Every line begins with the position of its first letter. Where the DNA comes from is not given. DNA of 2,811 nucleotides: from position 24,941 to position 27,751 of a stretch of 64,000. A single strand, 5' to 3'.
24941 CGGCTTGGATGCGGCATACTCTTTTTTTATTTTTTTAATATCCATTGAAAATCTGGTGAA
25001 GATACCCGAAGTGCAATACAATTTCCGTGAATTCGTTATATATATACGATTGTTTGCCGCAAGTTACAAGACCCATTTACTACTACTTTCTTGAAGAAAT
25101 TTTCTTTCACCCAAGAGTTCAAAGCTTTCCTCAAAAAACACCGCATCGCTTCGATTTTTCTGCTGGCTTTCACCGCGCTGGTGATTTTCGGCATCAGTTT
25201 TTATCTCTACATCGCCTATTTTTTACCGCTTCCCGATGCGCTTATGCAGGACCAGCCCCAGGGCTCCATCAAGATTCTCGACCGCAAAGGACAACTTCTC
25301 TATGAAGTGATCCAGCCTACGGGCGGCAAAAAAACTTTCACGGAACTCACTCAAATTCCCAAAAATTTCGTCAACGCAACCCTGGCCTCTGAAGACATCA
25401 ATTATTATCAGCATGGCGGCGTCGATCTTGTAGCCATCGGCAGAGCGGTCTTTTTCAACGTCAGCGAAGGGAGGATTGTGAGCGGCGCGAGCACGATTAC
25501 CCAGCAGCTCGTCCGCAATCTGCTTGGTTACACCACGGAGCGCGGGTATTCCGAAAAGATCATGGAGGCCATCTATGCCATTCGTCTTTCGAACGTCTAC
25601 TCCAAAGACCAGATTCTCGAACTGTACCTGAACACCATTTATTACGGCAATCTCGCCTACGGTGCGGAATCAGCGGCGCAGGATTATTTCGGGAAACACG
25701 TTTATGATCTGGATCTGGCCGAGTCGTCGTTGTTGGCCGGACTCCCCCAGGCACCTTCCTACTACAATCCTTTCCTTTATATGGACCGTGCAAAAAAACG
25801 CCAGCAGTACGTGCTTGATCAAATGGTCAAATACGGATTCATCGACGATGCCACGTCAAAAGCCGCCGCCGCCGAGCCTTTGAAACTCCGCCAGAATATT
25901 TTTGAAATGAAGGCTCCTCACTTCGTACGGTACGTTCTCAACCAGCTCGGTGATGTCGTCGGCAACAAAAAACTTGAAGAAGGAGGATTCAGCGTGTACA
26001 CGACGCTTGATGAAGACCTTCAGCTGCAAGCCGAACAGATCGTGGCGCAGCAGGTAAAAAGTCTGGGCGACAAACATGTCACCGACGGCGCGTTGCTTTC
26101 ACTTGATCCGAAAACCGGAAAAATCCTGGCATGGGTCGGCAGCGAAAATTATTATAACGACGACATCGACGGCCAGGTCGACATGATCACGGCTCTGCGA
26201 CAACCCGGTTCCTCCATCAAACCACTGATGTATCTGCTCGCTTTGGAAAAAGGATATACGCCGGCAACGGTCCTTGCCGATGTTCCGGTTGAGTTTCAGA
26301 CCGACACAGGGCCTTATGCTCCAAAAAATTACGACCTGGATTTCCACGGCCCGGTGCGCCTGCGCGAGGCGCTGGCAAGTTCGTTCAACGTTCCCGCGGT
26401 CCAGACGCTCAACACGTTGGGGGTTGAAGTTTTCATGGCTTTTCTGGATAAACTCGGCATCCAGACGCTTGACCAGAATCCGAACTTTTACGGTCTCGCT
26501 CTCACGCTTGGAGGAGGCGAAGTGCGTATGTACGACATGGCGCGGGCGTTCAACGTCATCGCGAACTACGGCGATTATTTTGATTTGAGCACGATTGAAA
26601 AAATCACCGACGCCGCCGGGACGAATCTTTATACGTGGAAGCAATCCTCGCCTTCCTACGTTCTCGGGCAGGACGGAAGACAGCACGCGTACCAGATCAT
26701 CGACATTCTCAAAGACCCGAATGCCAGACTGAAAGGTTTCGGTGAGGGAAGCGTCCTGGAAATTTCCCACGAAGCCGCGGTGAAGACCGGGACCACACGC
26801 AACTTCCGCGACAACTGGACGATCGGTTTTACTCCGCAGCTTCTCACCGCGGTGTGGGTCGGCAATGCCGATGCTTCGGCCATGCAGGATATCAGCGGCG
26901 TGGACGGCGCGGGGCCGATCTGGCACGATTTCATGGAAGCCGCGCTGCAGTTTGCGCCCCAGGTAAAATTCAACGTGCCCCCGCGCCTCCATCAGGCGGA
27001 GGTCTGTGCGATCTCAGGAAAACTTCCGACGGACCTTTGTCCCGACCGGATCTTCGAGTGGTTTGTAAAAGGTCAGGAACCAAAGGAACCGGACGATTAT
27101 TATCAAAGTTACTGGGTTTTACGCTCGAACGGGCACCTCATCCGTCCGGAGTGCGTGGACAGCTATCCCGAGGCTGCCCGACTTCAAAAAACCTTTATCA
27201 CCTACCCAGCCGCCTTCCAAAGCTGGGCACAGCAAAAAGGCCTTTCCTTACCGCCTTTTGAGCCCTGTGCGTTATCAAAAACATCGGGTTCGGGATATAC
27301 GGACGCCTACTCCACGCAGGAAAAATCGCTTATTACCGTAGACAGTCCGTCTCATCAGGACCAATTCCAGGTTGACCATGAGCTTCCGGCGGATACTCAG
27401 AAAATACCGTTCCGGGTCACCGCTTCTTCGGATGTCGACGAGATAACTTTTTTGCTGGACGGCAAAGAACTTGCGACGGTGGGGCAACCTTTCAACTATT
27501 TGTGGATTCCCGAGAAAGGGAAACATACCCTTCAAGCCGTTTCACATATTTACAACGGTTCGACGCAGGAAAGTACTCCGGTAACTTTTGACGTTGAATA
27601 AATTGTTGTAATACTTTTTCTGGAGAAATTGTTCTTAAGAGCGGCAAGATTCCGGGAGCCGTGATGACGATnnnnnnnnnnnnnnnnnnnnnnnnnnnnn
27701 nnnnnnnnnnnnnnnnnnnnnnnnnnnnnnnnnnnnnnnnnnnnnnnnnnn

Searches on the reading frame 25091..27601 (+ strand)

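Call 19: search_protein_families(library=pfam, proteins=[window:25091-27601:+], max_evalue=0.001)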
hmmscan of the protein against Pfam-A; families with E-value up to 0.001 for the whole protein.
window:25091-27601:+ (836 aa): 4 families
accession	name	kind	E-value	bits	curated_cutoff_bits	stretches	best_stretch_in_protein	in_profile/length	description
PF00912.28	Transgly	-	1.7e-58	197.4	27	1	77-245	10-177/178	Transglycosylase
PF00905.27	Transpeptidase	-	2.4e-21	76.7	22.1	1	335-589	3-277/299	Penicillin binding protein transpeptidase domain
PF06832.18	BiPBP_C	-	6.7e-08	32.8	26.8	1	744-817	8-79/90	Penicillin-Binding Protein C-terminus Family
PF17957.7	Big_7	-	0.00023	22.2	24.1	1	749-816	4-70/70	Bacterial Ig domain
